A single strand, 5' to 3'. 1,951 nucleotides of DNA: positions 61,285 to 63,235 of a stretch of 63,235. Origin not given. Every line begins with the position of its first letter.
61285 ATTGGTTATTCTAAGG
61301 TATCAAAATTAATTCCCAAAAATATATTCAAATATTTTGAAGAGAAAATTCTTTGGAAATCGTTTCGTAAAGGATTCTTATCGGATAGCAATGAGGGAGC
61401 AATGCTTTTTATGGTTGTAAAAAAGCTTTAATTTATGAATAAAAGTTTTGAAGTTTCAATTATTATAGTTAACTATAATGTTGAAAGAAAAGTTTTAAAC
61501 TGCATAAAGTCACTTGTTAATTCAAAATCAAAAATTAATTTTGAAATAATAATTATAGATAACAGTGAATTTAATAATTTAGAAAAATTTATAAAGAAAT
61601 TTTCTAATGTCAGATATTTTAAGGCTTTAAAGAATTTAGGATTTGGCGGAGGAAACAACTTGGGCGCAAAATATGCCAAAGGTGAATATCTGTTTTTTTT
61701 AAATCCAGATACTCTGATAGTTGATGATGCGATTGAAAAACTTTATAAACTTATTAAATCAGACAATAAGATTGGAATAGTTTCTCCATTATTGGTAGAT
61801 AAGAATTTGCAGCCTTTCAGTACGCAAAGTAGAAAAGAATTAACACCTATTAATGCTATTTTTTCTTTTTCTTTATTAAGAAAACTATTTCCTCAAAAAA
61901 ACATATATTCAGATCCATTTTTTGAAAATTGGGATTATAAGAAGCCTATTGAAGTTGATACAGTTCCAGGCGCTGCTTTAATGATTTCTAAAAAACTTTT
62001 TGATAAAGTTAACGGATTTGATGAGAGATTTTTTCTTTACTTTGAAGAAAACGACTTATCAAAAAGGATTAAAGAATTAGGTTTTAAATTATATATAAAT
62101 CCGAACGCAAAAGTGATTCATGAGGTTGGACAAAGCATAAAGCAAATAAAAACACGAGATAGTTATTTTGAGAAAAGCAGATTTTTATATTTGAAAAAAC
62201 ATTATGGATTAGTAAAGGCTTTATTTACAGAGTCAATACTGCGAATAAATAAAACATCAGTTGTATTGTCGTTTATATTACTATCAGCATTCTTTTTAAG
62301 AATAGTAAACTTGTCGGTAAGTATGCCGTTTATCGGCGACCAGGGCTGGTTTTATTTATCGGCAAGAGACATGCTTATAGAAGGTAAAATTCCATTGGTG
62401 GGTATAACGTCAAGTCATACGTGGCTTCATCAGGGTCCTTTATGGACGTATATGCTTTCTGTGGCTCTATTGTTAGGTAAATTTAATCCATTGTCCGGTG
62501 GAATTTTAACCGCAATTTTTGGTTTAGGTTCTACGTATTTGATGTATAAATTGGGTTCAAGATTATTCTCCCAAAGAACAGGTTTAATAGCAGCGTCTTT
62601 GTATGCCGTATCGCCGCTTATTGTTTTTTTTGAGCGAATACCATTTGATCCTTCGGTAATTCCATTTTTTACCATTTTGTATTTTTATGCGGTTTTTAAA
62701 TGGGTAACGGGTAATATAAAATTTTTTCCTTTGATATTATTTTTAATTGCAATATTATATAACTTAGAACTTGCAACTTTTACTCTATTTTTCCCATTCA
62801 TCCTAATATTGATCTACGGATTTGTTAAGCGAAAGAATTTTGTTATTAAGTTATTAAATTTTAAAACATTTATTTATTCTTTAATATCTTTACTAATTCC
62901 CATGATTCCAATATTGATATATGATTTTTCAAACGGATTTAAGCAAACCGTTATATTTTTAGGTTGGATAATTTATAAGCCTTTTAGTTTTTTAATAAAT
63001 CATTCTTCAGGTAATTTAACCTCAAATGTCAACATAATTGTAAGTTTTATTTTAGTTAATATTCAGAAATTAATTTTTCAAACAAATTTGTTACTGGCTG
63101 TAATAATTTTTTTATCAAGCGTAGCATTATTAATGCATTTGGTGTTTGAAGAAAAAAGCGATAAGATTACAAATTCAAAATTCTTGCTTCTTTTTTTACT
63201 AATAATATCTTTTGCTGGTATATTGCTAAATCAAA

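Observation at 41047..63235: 22-kb surface-glycan island dominated by lipid-carrier-dependent (GT-C) glycosyltransferases: candidate extracytoplasmic glycosylation system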

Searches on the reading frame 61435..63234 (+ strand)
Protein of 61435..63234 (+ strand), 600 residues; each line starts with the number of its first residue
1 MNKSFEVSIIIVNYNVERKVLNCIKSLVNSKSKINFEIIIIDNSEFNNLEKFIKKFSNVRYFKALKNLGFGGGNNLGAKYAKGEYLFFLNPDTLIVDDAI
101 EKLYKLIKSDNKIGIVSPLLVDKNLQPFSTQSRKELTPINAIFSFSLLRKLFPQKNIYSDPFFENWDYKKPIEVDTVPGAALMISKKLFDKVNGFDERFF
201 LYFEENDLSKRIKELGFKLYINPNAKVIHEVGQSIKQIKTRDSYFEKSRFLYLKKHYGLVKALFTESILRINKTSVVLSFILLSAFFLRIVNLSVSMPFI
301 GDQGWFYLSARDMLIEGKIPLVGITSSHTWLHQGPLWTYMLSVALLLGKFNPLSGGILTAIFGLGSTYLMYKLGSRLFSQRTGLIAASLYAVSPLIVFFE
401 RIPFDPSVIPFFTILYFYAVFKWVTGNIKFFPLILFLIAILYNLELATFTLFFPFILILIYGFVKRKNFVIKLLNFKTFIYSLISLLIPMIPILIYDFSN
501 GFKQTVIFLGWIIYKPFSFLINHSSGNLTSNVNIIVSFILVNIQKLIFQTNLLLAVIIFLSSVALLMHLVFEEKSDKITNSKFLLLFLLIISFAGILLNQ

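Call 6: search_protein_families(library=pfam, proteins=[window:61435-63234:+], max_evalue=0.01)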
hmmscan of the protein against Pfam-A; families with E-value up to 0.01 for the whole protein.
window:61435-63234:+ (600 aa): 6 families
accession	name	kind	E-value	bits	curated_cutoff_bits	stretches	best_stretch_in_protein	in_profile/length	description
PF00535.33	Glycos_transf_2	-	3.1e-23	83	23.3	1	8-157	1-151/168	Glycosyl transferase family 2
PF10111.15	Glyco_tranf_2_2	-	7e-13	49.1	27.3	1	9-213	2-200/276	Glycosyltransferase like family 2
PF13231.12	PMT_2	-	1.6e-06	28.9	26.1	1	333-484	2-149/160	Dolichyl-phosphate-mannose-protein mannosyltransferase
PF13641.12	Glyco_tranf_2_3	-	2.2e-06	28.3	27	1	7-237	3-219/230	Glycosyltransferase like family 2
PF02709.20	Glyco_transf_7C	-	6.5e-06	26.1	23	1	168-224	10-67/78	N-terminal domain of galactosyltransferase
PF13632.12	Glyco_trans_2_3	-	0.0095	16.2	27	1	88-288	4-170/198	Glycosyl transferase family group 2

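Call 14: search_solved_structures(query=window:61435-63234:+, max_evalue=1)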
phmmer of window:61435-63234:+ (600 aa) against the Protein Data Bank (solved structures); distinct sequences matched with E-value up to 1: 26.
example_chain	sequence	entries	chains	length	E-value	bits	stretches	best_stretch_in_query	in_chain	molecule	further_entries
2z87_A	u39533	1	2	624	1.7e-13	53.2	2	7-213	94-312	Chondroitin synthase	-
2z86_A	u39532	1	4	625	1.7e-13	53.2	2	7-213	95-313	Chondroitin synthase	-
6h1j_A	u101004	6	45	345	3.9e-10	42.1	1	6-116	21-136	Probable ss-1,3-N-acetylglucosaminyltransferase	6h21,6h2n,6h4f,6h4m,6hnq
5hea_A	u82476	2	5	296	5.4e-09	38.4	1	6-115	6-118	Putative glycosyltransferase (GalT1)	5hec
6p61_A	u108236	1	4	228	1.9e-08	36.5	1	1-167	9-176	Glycosyltransferase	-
6s22_A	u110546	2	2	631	2.6e-08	36.1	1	8-229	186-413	Polypeptide N-acetylgalactosaminyltransferase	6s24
8bz8_A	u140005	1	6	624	2.7e-08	36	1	3-132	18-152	Glycosyltransferase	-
8bz4_A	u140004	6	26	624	2.8e-08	36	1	3-132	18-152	Glycosyltransferase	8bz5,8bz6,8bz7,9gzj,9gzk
3bcv_A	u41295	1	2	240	5.1e-07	31.8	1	6-106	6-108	Putative glycosyltransferase protein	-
5tze_C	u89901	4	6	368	1.5e-05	27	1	7-176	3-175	Glycosyl transferase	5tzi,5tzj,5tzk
5nqa_A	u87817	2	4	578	2.7e-05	26.2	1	7-229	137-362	Polypeptide N-acetylgalactosaminyltransferase 4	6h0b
8vh7_A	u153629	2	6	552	3.4e-05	25.8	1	7-110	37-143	Heparosan synthase B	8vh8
8viw_A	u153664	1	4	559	3.5e-05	25.8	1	7-110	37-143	Heparosan synthase B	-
5mlz_A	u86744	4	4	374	9.3e-05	24.4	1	3-117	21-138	Dolichol monophosphate mannose synthase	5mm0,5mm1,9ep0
2d7i_A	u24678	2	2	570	0.021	16.6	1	8-227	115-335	Polypeptide N-acetylgalactosaminyltransferase 10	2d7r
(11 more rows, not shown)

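Call 20: find_related_loci(query=window:61435-63234:+, collection=genome_contigs, flank=10000)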
Query window:61435-63234:+ (600 aa) in genome_contigs; peptide patterns used: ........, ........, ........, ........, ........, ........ (x = any residue, [..] = any of these).
142 stretches matched a pattern; 66 encode a relative of the query (tblastn E <= 1e-3); 66 distinct loci.
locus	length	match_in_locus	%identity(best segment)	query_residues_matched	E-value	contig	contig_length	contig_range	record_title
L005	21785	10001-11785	60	7-600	0e+0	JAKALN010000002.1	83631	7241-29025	MAG: bacterium isolate WY5.bin128 NODE_426_length_83631_cov_8.669716, whole genome shotgun sequence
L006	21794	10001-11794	54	2-600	0e+0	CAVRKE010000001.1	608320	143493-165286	MAG: Candidatus Levybacteria bacterium isolate MFD01476.bin.1.95 genome assembly, contig: contig_20563, whole genome sho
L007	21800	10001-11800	57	3-600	0e+0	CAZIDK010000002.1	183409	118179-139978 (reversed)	MAG TPA_asm: uncultured Gammaproteobacteria bacterium isolate SRP302447_co4_23 genome assembly, contig: NODE_260_length_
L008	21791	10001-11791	54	3-600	0e+0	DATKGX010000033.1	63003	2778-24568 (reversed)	MAG TPA_asm: Patescibacteria group bacterium isolate SMAG_U14562 k141_62290, whole genome shotgun sequence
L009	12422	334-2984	54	7-567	0e+0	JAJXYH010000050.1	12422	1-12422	MAG: bacterium isolate BP6.bin75 NODE_8454_length_12422_cov_1.649044, whole genome shotgun sequence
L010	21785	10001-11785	56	6-600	0e+0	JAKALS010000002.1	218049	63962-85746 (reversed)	MAG: bacterium isolate WY5.bin132 NODE_67_length_218049_cov_6.550582, whole genome shotgun sequence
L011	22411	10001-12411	52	7-600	0e+0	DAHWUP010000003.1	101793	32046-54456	MAG TPA_asm: Candidatus Levyibacteriota bacterium isolate clean1537 NODE_3_length_101793_cov_7.697108, whole genome shot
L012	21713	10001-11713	53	2-568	1e-176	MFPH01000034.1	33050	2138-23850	MAG: Candidatus Levybacteria bacterium RIFCSPLOWO2_12_FULL_37_14 rifcsplowo2_12_scaffold_2655, whole genome shotgun sequ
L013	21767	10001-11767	50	7-600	8e-176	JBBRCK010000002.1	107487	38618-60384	MAG: Candidatus Levyibacteriota bacterium isolate Co_metawrap_2398 Cmw_2398_k141_4533044_length_107487_cov_17.1960, whol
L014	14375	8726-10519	47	7-600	2e-171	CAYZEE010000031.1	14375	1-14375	MAG TPA_asm: uncultured Gammaproteobacteria bacterium isolate SRP271791_co2_53 genome assembly, contig: NODE_1039_length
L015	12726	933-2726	47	7-600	4e-169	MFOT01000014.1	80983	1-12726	MAG: Candidatus Levybacteria bacterium RIFCSPLOWO2_01_FULL_38_21 rifcsplowo2_01_scaffold_314, whole genome shotgun seque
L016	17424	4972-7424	48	2-600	3e-167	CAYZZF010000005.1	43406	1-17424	MAG TPA_asm: uncultured Gammaproteobacteria bacterium isolate SRP093762_co1_95 genome assembly, contig: NODE_546_length_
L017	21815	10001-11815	49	3-600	3e-170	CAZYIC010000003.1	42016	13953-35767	MAG TPA_asm: uncultured Gammaproteobacteria bacterium isolate binchicken_co38_456 genome assembly, contig: NODE_1955_len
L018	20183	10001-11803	44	2-600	5e-163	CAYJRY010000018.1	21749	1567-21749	MAG TPA_asm: uncultured Gammaproteobacteria bacterium isolate ERP125453_co1_466 genome assembly, contig: NODE_2279_lengt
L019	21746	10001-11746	46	2-580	1e-162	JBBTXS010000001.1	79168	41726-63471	MAG: Patescibacteria group bacterium isolate H51-bin091_1 H51_bin091_1_000000000001, whole genome shotgun sequence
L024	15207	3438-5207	43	2-591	2e-157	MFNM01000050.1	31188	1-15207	MAG: Candidatus Levybacteria bacterium RIFCSPHIGHO2_01_FULL_37_33 rifcsphigho2_01_scaffold_9412, whole genome shotgun se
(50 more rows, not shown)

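Call 27: search_protein_families(library=ncbifam, proteins=[window:61435-63234:+], max_evalue=0.001)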
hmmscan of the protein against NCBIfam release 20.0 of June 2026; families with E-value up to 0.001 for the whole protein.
window:61435-63234:+ (600 aa): 14 families
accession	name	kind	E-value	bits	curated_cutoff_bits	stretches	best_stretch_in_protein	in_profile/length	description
TIGR01556.1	rhamnosyltran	subfamily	1.1e-14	54.3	200.55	1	13-257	2-227/281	rhamnosyltransferase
TIGR04283.1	glyco_like_mftF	equivalog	1.4e-13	51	182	1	7-114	1-105/221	TIGR04283 family arsenosugar biosynthesis glycosyltransferase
TIGR03965.1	mycofact_glyco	equivalog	1.4e-11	43.9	280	1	174-264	226-315/467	mycofactocin biosynthesis glycosyltransferase MftF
NF038299.1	EPS_HpsN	equivalog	1.6e-11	43.8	425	1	6-242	2-235/317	hormogonium polysaccharide biosynthesis glycosyltransferase HpsN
NF007482.0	PRK10073.1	equivalog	4.6e-10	39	423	1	1-111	2-114/334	glycosyltransferase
TIGR03937.1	PgaC_IcaA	equivalog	4.3e-08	32.5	422.3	1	5-116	45-159/407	poly-beta-1,6-N-acetyl-D-glucosamine synthase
NF041875.1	EPS_EpsD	equivalog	1e-07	31.7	370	0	7-123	1-120/325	exopolysaccharide biosynthesis glycosyltransferase EpsD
NF050050.1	ProtGlycPglI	equivalog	1.1e-07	31.6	500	1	7-110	4-111/306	GalNAc(5)-diNAcBac-PP-undecaprenol beta-1,3-glucosyltransferase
NF038302.1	EPS_HpsE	equivalog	3.1e-07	29.7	300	1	6-119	2-123/307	hormogonium polysaccharide biosynthesis glycosyltransferase HpsE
NF047683.1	TeichurnBiosyTuaG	equivalog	1.6e-06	28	400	1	4-110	5-114/252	teichuronic acid biosynthesis protein TuaG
TIGR04009.1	wcaE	equivalog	3.2e-05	23.3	369.2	1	7-122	3-122/248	colanic acid biosynthesis glycosyltransferase WcaE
NF050113.1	gal_furan_GlfT1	equivalog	0.00015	21.2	330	0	10-124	4-121/290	galactofuranosyltransferase GlfT1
NF053739.1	GlytfEpsEBac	equivalog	0.00045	19.3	450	1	7-116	3-116/265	glycosyltransferase EpsE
NF041394.1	GtaseAglG_Halo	equivalog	0.00062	19.1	440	0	6-114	2-114/304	glucosyl-dolichyl phosphate glucuronosyltransferase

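Call 28: search_protein_families(library=pfam, proteins=[L005:12175-12927:+, L005:12989-14611:+, L005:14599-15798:+, L005:15782-16492:-, L016:141-1115:+, L007:3297-5555:+, L012:4694-6703:+, L006:12988-14763:+, L013:15777-18158:-, L024:7498-9066:-], max_evalue=0.01)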
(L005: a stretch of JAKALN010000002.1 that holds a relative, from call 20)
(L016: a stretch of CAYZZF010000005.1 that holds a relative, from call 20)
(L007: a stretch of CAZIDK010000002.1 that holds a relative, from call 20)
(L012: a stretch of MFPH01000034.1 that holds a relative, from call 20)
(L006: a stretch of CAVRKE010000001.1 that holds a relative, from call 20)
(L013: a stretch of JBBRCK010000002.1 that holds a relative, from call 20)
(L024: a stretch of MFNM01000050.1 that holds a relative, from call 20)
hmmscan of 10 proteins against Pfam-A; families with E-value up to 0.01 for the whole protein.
L005:12175-12927:+ (250 aa): 3 families
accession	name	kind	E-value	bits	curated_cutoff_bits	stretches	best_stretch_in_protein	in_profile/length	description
PF00535.33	Glycos_transf_2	-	9.6e-22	78.1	23.3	1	3-134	1-137/168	Glycosyl transferase family 2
PF10111.15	Glyco_tranf_2_2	-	1.5e-08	34.9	27.3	1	26-87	30-95/276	Glycosyltransferase like family 2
PF13704.12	Glyco_tranf_2_4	-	9.6e-06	26.5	27.5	1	25-86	19-84/98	Glycosyl transferase family 2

L005:12989-14611:+ (540 aa): 1 family
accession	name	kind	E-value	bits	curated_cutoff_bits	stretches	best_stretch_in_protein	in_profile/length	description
PF13231.12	PMT_2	-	2.7e-06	28.1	26.1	1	143-283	19-157/160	Dolichyl-phosphate-mannose-protein mannosyltransferase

L005:14599-15798:+ (399 aa): 1 family
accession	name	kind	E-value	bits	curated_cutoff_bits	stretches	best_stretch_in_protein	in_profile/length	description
PF04932.20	Wzy_C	-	1.1e-17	64.6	31.7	1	204-340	4-149/149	O-Antigen ligase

L005:15782-16492:- (236 aa): 7 families
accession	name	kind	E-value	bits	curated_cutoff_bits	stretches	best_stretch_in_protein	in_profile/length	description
PF09136.16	Glucodextran_B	-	1.4e-18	67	27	2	154-233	1-80/83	Glucodextranase, domain B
PF19077.6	Big_13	-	3.8e-09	37.4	27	2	77-147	23-98/102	Bacterial Ig-like domain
PF17936.7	Big_6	-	5.1e-08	33.5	27.6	1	171-227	12-75/83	Bacterial Ig domain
PF12733.13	Cadherin-like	-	1.9e-05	25.5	24.2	1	167-226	22-79/89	Cadherin-like beta sandwich domain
PF17957.7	Big_7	-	0.00016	22.6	24.1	0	154-216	1-70/70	Bacterial Ig domain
PF07495.19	Y_Y_Y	-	0.00054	20.2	26.6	0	191-233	20-61/65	Y_Y_Y domain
PF02494.22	HYR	-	0.0093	16.7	21.7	0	119-148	52-80/81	HYR domain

L016:141-1115:+ (324 aa): 3 families
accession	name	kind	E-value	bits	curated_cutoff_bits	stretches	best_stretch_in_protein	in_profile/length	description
PF00535.33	Glycos_transf_2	-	4.4e-20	72.7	23.3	1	7-117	1-107/168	Glycosyl transferase family 2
PF10111.15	Glyco_tranf_2_2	-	2.6e-06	27.6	27.3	1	9-228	3-233/276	Glycosyltransferase like family 2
PF13641.12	Glyco_tranf_2_3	-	1.9e-05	25.2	27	1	6-217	3-215/230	Glycosyltransferase like family 2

L007:3297-5555:+ (752 aa): 3 families
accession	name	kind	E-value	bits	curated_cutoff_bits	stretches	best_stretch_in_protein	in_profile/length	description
PF00535.33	Glycos_transf_2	-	8.4e-18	65.3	23.3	1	9-173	2-165/168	Glycosyl transferase family 2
PF02366.24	PMT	-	4.6e-12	46.5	22.7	1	303-468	44-226/245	Dolichyl-phosphate-mannose-protein mannosyltransferase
PF13231.12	PMT_2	-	6.7e-11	43.1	26.1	1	330-471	16-152/160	Dolichyl-phosphate-mannose-protein mannosyltransferase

L012:4694-6703:+ (669 aa): 0 families

L006:12988-14763:+ (591 aa): 0 families

L013:15777-18158:- (793 aa): 1 family
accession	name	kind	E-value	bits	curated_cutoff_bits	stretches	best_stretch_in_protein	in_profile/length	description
PF09586.16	YfhO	-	1.3e-22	80.5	28.5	2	18-646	8-598/835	Bacterial membrane protein YfhO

L024:7498-9066:- (522 aa): 2 families
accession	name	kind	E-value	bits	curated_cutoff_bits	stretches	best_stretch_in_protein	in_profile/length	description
PF13231.12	PMT_2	-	3.8e-06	27.6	26.1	1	66-210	13-153/160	Dolichyl-phosphate-mannose-protein mannosyltransferase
PF03901.23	Glyco_transf_22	-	0.00077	19.2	23.8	1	57-210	59-216/414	Alg9-like mannosyltransferase family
